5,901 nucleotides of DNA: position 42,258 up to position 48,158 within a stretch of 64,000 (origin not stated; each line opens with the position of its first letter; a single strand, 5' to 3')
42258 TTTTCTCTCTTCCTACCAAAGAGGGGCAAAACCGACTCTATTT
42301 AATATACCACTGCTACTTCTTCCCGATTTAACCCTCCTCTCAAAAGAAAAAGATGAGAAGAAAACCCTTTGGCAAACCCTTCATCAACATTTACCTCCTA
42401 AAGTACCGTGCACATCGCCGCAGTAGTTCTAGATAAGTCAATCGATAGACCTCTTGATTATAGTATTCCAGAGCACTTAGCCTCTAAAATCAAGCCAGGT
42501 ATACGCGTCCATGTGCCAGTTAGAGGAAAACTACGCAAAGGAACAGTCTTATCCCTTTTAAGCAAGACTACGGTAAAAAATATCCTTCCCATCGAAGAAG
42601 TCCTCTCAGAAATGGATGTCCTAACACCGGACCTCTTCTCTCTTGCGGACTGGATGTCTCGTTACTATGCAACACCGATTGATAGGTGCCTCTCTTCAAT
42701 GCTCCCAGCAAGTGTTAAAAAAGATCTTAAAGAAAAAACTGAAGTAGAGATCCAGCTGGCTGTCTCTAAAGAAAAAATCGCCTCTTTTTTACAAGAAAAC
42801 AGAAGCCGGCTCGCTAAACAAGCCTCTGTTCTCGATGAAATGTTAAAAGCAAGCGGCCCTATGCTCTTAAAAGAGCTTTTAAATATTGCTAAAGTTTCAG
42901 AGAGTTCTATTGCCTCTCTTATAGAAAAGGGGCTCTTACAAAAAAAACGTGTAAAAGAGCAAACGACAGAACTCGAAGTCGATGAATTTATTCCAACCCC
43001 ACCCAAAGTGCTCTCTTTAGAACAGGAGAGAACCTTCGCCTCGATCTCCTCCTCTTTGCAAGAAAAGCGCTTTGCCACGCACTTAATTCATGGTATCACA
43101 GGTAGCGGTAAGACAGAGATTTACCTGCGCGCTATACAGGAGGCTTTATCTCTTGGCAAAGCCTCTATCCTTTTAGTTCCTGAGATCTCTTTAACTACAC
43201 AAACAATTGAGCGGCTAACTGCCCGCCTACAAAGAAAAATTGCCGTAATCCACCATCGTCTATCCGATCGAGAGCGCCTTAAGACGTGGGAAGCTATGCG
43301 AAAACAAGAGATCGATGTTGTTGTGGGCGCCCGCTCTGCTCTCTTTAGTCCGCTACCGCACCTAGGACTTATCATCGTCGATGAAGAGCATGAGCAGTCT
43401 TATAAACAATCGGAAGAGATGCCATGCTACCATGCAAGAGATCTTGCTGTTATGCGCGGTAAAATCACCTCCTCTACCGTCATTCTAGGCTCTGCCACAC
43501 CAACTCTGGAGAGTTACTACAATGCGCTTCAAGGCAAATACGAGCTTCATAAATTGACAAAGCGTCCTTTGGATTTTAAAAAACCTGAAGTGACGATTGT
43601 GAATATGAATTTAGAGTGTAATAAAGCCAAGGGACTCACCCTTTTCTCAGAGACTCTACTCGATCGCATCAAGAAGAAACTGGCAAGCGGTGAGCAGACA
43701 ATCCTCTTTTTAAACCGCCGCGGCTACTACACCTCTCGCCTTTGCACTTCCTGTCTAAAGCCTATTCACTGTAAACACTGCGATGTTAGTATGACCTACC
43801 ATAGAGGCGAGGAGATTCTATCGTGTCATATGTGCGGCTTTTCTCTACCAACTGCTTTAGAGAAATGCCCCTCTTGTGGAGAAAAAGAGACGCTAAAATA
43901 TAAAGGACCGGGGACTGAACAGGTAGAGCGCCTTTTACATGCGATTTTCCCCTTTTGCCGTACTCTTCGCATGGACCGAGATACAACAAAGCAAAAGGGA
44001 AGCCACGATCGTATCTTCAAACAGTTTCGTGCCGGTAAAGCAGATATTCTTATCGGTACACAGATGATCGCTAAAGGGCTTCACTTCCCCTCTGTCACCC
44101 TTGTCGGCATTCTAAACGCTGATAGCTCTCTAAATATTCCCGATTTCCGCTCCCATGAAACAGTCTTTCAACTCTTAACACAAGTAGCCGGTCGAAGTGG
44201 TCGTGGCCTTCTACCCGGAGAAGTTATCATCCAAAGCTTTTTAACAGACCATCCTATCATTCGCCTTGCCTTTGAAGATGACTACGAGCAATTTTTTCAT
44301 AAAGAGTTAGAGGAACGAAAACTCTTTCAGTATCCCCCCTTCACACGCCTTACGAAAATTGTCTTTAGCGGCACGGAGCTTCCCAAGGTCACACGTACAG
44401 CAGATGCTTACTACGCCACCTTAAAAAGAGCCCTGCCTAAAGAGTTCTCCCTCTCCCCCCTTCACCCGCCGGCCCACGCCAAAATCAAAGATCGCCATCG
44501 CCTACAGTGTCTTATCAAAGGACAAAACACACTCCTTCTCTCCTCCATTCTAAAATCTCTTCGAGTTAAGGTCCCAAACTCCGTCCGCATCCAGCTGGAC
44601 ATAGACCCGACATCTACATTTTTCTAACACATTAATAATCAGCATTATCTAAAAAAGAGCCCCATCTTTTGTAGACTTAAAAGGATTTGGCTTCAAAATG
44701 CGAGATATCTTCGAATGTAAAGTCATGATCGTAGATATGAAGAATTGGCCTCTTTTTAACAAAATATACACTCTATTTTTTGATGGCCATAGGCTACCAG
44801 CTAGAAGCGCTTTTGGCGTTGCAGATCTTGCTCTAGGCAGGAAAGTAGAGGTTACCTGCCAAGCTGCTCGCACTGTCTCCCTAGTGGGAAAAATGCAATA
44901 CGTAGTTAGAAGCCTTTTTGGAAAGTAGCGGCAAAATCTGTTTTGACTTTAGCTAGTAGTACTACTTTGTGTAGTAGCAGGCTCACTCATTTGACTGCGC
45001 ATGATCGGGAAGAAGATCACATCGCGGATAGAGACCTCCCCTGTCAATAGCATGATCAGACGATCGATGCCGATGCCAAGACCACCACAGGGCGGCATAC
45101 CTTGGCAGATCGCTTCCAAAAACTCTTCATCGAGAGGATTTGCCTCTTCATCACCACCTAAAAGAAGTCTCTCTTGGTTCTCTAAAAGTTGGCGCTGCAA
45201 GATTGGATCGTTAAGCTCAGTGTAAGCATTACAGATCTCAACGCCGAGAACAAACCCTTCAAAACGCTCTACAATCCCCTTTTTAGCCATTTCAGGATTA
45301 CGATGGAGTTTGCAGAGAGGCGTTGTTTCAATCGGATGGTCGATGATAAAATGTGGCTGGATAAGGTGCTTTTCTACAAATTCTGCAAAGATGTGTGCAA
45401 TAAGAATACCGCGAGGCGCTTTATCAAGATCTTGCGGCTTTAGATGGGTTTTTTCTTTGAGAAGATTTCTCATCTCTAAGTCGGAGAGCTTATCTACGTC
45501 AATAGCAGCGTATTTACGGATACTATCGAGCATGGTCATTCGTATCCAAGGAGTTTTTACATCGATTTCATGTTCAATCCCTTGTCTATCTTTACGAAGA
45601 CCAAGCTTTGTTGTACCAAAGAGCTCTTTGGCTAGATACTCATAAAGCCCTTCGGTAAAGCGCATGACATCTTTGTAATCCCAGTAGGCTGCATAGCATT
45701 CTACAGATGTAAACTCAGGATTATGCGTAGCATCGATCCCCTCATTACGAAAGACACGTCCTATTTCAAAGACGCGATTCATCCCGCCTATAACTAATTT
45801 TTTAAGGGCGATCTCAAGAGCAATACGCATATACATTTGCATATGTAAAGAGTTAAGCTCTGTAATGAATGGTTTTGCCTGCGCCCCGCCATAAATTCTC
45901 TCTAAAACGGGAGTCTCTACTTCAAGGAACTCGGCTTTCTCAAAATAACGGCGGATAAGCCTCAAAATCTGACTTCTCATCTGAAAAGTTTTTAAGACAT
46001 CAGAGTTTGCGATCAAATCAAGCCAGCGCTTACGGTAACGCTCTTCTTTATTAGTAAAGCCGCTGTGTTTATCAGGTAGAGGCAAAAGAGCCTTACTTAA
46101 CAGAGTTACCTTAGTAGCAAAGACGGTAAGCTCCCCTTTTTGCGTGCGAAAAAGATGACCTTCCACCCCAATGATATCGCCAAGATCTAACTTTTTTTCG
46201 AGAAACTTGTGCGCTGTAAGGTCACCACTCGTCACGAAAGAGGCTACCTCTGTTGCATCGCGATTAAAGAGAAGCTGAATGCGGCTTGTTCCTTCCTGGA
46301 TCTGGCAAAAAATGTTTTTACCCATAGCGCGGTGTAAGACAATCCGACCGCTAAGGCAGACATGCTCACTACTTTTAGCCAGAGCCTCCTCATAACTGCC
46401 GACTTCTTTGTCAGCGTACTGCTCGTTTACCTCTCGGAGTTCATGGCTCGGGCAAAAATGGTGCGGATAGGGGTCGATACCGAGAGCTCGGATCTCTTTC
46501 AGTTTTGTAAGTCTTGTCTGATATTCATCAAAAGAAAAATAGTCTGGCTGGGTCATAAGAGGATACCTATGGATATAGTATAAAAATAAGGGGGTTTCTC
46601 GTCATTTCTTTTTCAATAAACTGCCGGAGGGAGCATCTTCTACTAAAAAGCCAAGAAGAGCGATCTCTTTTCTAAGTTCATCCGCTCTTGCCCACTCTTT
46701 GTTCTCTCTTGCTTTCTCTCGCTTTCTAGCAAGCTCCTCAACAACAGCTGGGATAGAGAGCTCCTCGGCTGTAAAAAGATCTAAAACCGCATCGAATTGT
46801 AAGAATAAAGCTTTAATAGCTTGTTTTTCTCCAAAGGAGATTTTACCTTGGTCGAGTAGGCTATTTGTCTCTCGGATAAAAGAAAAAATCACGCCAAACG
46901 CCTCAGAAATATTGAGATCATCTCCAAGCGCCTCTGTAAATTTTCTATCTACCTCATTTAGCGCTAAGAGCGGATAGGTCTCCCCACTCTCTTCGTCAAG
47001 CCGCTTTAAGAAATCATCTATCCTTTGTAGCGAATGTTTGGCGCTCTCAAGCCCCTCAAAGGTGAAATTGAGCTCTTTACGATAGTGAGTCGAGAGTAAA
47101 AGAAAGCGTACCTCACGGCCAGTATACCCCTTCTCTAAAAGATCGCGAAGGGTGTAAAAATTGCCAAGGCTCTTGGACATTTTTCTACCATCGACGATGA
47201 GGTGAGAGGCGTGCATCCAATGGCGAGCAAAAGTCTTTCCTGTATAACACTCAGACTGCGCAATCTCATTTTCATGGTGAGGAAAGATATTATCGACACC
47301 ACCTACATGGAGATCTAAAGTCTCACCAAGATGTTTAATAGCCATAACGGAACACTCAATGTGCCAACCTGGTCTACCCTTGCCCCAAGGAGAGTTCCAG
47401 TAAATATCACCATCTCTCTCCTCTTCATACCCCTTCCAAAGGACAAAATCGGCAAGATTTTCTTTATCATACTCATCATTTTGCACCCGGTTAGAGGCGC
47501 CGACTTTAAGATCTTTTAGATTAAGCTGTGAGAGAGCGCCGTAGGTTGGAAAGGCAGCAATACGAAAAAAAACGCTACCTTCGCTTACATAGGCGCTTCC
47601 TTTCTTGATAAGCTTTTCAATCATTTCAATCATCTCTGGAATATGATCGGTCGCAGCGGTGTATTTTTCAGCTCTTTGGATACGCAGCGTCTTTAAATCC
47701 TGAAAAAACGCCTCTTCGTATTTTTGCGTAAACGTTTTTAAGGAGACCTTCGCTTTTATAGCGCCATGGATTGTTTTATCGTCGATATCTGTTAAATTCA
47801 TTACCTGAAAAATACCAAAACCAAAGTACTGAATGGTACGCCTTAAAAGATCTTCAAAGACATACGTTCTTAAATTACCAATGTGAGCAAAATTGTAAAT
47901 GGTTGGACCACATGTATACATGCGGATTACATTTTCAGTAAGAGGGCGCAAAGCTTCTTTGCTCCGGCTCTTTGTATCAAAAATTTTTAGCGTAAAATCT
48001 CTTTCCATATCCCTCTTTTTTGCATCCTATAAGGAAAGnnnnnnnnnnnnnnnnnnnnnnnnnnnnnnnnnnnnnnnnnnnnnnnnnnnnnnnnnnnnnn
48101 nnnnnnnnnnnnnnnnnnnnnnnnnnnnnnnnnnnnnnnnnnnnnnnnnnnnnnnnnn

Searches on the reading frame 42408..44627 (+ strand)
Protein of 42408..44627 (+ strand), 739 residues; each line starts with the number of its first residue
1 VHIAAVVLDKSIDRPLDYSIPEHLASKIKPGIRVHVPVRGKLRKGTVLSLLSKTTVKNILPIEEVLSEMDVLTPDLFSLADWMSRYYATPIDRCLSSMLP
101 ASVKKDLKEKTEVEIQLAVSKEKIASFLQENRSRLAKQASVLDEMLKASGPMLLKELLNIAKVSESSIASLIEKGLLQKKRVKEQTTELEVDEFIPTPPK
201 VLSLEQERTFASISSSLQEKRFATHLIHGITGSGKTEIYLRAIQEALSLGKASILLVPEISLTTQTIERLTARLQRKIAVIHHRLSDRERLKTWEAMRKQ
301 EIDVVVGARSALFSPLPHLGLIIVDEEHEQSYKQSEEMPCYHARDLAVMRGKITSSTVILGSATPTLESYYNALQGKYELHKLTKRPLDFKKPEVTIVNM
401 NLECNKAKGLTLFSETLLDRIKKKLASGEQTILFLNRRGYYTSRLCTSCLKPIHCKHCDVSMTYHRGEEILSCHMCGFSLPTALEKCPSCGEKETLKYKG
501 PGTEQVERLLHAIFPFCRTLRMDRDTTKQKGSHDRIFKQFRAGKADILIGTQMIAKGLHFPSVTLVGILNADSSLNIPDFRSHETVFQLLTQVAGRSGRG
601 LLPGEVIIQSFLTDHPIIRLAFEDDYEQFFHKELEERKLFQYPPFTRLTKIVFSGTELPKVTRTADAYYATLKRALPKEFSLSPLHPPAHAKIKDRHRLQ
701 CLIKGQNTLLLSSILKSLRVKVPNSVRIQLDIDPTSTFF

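Call 20: search_protein_families(library=pfam, proteins=[window:42408-44627:+], max_evalue=0.00001)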
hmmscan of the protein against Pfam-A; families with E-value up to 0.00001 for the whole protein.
window:42408-44627:+ (739 aa): 6 families
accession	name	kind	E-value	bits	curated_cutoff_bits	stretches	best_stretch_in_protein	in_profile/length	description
PF17764.6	PriA_3primeBD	-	3.2e-22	78.6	22.7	1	6-100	2-96/96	3'DNA-binding domain (3'BD)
PF00270.35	DEAD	-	1.4e-17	64.3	26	1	224-369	16-163/167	DEAD/DEAH box helicase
PF00271.37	Helicase_C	-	2.2e-14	54.1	23.5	1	528-599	49-108/110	Helicase conserved C-terminal domain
PF18074.6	PriA_C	-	7.1e-14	52.8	26.9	1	644-734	1-95/95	Primosomal protein N C-terminal domain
PF04851.21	ResIII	-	1.1e-13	51.8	22.5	1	205-365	7-162/164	Type III restriction enzyme, res subunit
PF18319.7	Zn_ribbon_PriA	-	6e-11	42.5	26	1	455-481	1-27/27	PriA DNA helicase Cys-rich region (CRR) domain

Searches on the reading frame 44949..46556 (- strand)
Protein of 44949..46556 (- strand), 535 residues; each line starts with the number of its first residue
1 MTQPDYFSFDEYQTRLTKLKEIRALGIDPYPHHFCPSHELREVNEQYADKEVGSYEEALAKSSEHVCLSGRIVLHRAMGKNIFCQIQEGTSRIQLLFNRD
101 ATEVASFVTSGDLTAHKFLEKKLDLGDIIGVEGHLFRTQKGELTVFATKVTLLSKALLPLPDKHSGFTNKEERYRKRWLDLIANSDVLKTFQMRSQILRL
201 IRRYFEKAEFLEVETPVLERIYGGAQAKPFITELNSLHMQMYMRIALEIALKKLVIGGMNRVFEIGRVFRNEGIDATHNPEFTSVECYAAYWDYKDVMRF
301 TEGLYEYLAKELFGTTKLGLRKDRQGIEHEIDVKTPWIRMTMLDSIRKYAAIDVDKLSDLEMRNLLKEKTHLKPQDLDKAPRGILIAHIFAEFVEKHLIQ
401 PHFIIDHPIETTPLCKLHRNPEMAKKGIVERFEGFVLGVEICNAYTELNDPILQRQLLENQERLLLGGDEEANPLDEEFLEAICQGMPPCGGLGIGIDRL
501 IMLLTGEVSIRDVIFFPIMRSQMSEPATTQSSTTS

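Call 20: search_protein_families(library=pfam, proteins=[window:44949-46556:-], max_evalue=0.00001)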
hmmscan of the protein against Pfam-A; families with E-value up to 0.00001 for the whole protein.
window:44949-46556:- (535 aa): 3 families
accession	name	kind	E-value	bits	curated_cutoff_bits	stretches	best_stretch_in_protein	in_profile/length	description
PF00152.25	tRNA-synt_2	-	5.5e-87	292.1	25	1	170-519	2-307/308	tRNA synthetases class II (D, K and N)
PF01336.31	tRNA_anti-codon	-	9.8e-13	48.3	27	1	66-153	1-75/75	OB-fold nucleic acid binding domain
PF01409.25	tRNA-synt_2d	-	2.4e-10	40.8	19.8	1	261-321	104-161/246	tRNA synthetases class II core domain (F)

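Call 23: find_homologous_proteins(query=window:44949-46556:-, max_evalue=1e-50)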
Query window:44949-46556:- (535 aa): 8000 proteins with E <= 1e-50 among 8000 candidates; the best 120 are listed.
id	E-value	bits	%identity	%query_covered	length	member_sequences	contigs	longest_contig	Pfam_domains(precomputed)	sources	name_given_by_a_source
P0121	0.0e+0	1188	97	100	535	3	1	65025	PF01409.26,PF01336.32,PF00152.26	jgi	jgi:lysyl-tRNA synthetase class 2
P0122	0.0e+0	1030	83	99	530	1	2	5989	PF01409.26,PF01336.32,PF00152.26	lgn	-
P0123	1.7e-270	916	73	99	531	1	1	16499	PF01409.26,PF01336.32,PF00152.26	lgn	-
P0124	3.0e-268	909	74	97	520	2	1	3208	PF01409.26,PF01336.32,PF00152.26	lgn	-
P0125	3.4e-268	909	73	98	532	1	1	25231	PF01409.26,PF01336.32,PF00152.26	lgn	-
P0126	5.4e-268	908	72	99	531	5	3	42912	PF01409.26,PF01336.32,PF00152.26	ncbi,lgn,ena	-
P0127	7.3e-268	908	73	98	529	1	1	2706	PF01409.26,PF01336.32,PF00152.26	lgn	-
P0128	2.5e-267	906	74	97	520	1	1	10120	PF01409.26,PF01336.32,PF00152.26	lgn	-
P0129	1.1e-266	904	73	98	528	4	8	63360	PF01409.26,PF01336.32,PF00152.26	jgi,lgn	jgi:lysyl-tRNA synthetase class 2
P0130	5.9e-266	901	72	99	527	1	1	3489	PF01409.26,PF01336.32,PF00152.26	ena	-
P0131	8.0e-265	898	73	97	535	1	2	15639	PF01409.26,PF01336.32,PF00152.26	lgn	-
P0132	1.4e-264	897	72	99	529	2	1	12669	PF01409.26,PF01336.32,PF00152.26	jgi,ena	-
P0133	1.6e-264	897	72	98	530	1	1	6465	PF01409.26,PF01336.32,PF00152.26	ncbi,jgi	jgi:lysyl-tRNA synthetase class 2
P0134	3.0e-264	896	72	98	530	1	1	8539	PF01409.26,PF01336.32,PF00152.26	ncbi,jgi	jgi:lysyl-tRNA synthetase class 2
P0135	5.2e-264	895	73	98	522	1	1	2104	PF01409.26,PF01336.32,PF00152.26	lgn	-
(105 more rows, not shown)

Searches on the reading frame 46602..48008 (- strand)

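Call 48: search_protein_families(library=pfam, proteins=[window:46602-48008:-], max_evalue=0.00001)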
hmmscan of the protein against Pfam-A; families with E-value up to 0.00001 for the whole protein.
window:46602-48008:- (468 aa): 4 families
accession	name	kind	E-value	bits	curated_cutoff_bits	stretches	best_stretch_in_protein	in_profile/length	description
PF01406.26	tRNA-synt_1e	-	3.4e-112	375.1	27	1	21-324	3-300/301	tRNA synthetases class I (C) catalytic domain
PF09334.17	tRNA-synt_1g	-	1e-09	38.1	20.1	0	39-148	12-122/391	tRNA synthetases class I (M)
PF09190.17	DALR_2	-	3.6e-08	34.3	22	1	356-412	1-56/57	DALR domain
PF23493.1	CysS_C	-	7.7e-08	32.8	23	1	419-459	4-44/51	Cysteinyl-tRNA ligase anticodon binding domain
